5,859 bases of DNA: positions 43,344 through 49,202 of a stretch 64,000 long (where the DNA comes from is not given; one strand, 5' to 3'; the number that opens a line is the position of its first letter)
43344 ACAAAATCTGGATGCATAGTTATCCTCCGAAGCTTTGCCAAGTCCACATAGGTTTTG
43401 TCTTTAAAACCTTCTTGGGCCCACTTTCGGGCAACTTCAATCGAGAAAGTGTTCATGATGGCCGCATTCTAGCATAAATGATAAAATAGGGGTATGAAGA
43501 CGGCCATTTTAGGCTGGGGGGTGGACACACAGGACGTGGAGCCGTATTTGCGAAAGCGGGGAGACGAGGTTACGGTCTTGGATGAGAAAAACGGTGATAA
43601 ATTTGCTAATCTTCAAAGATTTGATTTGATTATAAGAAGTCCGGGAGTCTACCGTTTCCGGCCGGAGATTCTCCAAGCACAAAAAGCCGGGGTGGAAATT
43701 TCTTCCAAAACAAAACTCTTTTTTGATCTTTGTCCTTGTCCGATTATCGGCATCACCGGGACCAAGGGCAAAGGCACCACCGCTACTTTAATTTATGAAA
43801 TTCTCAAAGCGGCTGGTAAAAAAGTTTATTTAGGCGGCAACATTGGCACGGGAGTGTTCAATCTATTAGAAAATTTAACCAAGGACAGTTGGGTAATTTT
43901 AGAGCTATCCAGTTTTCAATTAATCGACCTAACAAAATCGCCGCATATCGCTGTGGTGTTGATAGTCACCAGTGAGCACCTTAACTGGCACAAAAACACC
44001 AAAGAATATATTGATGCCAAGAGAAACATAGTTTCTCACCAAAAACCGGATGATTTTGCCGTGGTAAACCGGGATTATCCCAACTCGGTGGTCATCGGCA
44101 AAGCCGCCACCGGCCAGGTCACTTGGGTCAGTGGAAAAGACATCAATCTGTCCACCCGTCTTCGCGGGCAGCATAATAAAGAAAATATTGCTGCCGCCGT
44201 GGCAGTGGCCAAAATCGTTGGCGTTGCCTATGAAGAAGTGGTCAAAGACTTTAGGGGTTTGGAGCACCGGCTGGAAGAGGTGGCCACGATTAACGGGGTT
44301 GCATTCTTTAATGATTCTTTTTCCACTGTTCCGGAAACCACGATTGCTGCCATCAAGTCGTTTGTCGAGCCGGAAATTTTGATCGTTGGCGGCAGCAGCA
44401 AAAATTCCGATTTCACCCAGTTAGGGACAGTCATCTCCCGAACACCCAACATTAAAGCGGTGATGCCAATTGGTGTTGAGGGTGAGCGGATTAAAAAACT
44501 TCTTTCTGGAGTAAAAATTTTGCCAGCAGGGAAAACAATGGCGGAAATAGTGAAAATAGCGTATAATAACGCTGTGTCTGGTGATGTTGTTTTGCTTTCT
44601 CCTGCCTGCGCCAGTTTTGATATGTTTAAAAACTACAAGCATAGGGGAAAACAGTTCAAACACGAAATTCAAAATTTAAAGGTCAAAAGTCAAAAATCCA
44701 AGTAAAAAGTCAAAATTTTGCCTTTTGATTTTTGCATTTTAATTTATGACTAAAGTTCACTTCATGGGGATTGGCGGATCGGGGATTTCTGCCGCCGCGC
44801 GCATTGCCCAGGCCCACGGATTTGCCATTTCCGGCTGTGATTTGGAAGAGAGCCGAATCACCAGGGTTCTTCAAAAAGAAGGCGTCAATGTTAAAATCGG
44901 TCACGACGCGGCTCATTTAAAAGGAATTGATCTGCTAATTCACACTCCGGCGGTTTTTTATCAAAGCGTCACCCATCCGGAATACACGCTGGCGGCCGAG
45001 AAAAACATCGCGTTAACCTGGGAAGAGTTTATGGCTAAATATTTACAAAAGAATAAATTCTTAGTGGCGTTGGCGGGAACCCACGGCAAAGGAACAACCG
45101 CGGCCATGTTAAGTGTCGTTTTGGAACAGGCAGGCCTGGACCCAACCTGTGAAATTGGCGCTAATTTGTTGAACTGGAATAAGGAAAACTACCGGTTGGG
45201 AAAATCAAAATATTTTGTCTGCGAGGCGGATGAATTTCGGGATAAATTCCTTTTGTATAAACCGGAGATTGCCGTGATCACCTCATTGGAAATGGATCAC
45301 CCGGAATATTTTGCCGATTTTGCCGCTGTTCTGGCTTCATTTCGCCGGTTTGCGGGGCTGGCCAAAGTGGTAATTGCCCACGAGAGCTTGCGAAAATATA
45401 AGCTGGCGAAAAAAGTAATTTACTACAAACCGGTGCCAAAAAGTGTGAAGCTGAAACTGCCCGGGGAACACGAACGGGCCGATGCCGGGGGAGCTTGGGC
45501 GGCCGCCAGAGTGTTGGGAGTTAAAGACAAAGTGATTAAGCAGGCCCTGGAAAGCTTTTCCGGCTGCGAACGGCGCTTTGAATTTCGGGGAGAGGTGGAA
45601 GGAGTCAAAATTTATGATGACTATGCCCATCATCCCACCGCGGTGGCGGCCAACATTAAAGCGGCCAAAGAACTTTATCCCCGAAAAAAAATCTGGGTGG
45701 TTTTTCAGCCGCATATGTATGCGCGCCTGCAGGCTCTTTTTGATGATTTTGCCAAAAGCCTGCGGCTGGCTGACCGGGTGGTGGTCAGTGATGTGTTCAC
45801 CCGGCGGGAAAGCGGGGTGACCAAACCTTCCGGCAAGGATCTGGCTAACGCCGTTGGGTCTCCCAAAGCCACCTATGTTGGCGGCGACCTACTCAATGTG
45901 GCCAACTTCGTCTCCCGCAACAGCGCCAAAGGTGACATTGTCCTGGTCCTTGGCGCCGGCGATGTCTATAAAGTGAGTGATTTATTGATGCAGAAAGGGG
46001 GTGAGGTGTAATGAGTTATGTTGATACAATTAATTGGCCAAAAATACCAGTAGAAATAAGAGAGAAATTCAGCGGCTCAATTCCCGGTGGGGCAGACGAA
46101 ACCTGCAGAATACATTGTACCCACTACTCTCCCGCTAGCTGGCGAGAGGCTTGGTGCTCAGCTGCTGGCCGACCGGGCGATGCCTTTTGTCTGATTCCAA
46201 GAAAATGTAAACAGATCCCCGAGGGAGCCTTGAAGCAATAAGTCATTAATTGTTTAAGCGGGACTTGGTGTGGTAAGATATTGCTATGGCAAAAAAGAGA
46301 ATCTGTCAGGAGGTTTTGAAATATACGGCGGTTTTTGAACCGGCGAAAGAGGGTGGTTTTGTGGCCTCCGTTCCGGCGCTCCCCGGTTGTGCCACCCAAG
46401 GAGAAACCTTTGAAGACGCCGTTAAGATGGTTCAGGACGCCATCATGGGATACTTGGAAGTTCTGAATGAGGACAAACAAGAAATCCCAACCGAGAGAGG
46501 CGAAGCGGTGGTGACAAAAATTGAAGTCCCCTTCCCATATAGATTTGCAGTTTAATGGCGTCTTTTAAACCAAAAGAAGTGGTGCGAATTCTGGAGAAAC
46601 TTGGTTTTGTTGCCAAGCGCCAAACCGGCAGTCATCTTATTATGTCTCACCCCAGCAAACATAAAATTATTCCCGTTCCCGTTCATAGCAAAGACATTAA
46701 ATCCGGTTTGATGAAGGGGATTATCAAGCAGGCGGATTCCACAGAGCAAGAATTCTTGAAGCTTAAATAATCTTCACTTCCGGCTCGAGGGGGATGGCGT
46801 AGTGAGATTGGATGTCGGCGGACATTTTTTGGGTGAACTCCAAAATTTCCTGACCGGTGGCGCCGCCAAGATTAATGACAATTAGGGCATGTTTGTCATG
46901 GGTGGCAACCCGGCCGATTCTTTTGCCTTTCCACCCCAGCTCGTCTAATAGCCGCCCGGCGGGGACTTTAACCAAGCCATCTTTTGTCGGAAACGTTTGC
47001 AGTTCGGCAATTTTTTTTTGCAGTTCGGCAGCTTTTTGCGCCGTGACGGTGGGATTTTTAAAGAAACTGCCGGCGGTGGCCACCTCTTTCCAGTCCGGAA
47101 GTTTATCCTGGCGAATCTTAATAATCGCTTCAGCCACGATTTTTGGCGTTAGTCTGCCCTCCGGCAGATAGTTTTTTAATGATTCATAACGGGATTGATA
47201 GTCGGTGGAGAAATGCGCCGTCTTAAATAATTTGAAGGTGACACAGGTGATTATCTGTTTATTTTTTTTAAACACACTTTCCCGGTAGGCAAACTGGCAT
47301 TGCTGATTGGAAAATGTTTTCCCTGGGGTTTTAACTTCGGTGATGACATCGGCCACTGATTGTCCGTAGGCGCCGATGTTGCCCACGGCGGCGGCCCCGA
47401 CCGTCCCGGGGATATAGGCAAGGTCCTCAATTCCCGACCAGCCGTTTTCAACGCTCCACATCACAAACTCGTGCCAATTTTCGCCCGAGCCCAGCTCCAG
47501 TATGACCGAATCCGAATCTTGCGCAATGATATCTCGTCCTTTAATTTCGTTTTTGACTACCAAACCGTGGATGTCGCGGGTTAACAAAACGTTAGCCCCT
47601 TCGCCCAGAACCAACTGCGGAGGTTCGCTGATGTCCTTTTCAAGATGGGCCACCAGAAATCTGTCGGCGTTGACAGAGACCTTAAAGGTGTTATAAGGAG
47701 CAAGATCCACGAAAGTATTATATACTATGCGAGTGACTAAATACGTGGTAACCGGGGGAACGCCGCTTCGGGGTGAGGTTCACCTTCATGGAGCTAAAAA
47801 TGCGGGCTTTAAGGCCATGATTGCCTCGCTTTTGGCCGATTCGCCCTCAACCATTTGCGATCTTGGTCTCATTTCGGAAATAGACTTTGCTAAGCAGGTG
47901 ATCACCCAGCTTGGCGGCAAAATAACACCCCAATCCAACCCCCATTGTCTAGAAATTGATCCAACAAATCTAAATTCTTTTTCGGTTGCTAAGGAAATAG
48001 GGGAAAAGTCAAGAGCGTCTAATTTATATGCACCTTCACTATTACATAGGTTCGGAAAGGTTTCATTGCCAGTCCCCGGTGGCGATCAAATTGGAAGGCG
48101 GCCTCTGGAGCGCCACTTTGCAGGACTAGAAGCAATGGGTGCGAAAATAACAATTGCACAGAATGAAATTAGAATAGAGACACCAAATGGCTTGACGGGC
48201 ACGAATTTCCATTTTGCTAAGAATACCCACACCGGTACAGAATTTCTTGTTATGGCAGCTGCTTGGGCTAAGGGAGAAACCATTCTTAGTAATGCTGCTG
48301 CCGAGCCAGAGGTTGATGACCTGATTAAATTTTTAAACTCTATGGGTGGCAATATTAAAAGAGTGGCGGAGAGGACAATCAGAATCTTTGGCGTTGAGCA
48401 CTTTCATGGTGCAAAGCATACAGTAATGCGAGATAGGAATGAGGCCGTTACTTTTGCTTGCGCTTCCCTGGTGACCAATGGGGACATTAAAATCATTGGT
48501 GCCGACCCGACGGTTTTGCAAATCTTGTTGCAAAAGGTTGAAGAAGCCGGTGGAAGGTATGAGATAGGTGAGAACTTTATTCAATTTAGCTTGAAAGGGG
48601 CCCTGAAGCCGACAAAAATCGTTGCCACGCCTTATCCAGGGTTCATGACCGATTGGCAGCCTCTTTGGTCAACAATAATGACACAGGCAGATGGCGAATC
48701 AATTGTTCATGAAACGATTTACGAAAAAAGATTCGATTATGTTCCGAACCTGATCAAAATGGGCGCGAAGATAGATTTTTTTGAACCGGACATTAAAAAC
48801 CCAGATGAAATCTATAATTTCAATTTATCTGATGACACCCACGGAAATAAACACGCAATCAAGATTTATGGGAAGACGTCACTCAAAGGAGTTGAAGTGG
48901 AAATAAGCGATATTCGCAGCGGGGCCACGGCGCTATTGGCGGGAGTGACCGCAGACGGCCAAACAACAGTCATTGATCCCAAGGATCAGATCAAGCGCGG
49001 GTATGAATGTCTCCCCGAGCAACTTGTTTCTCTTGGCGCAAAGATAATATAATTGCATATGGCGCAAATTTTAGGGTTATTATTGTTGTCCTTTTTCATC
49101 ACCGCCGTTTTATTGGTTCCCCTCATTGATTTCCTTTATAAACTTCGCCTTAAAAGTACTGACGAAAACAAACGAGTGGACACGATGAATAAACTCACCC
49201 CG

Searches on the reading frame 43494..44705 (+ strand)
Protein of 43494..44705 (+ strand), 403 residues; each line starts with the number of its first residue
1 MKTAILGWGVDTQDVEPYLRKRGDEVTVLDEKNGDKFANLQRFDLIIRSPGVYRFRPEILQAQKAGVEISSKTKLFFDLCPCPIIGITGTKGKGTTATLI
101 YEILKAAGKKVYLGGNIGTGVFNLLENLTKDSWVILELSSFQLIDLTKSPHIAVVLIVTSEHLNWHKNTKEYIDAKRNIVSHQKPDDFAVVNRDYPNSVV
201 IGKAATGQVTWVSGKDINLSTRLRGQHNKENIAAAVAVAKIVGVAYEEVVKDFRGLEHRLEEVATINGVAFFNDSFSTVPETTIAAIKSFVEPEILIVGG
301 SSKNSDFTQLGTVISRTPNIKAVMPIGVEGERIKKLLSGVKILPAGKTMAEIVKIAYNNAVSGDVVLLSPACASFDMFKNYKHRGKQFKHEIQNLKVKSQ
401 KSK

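Call 32: search_protein_families(library=pfam, proteins=[window:43494-44705:+], max_evalue=0.0001)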
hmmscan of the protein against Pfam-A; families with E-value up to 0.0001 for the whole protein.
window:43494-44705:+ (403 aa): 3 families
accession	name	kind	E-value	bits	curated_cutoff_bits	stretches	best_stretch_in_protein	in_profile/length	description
PF08245.18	Mur_ligase_M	-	1e-24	88.1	24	1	87-198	1-128/200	Mur ligase middle domain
PF02875.26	Mur_ligase_C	-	2.4e-08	35.3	28.4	1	258-372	1-127/127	Mur ligase, glutamate ligase domain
PF21799.2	MurD-like_N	-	4.2e-05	24.2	27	0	36-69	53-86/88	Mur ligase MurD-like, N-terminal domain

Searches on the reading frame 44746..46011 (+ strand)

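Call 32: search_protein_families(library=pfam, proteins=[window:44746-46011:+], max_evalue=0.0001)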
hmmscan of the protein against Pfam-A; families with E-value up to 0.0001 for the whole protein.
window:44746-46011:+ (421 aa): 3 families
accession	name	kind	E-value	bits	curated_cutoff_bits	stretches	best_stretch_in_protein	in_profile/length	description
PF02875.26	Mur_ligase_C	-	1.3e-20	74.9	28.4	1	276-405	1-127/127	Mur ligase, glutamate ligase domain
PF01225.30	Mur_ligase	-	9.2e-15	55.2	21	1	3-99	1-90/95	Mur ligase family, catalytic domain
PF08245.18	Mur_ligase_M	-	4.8e-08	33.6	24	1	110-203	2-110/200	Mur ligase middle domain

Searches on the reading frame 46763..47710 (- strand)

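Call 32: search_protein_families(library=pfam, proteins=[window:46763-47710:-], max_evalue=0.0001)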
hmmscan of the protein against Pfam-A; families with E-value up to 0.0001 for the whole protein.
window:46763-47710:- (315 aa): 2 families
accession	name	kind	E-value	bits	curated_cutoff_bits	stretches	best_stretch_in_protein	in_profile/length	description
PF02873.21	MurB_C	-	3.9e-24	85.2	27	1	192-315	2-99/99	UDP-N-acetylenolpyruvoylglucosamine reductase, C-terminal domain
PF01565.28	FAD_binding_4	-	1.7e-15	57.3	26.4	1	32-127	27-127/139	FAD binding domain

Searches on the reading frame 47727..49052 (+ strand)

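Call 32: search_protein_families(library=pfam, proteins=[window:47727-49052:+], max_evalue=0.0001)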
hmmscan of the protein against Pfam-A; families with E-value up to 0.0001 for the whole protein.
window:47727-49052:+ (441 aa): 1 family
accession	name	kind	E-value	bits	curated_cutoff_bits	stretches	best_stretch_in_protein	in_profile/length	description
PF00275.25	EPSP_synthase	-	1e-65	222.5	22.8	1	8-433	1-417/417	EPSP synthase (3-phosphoshikimate 1-carboxyvinyltransferase)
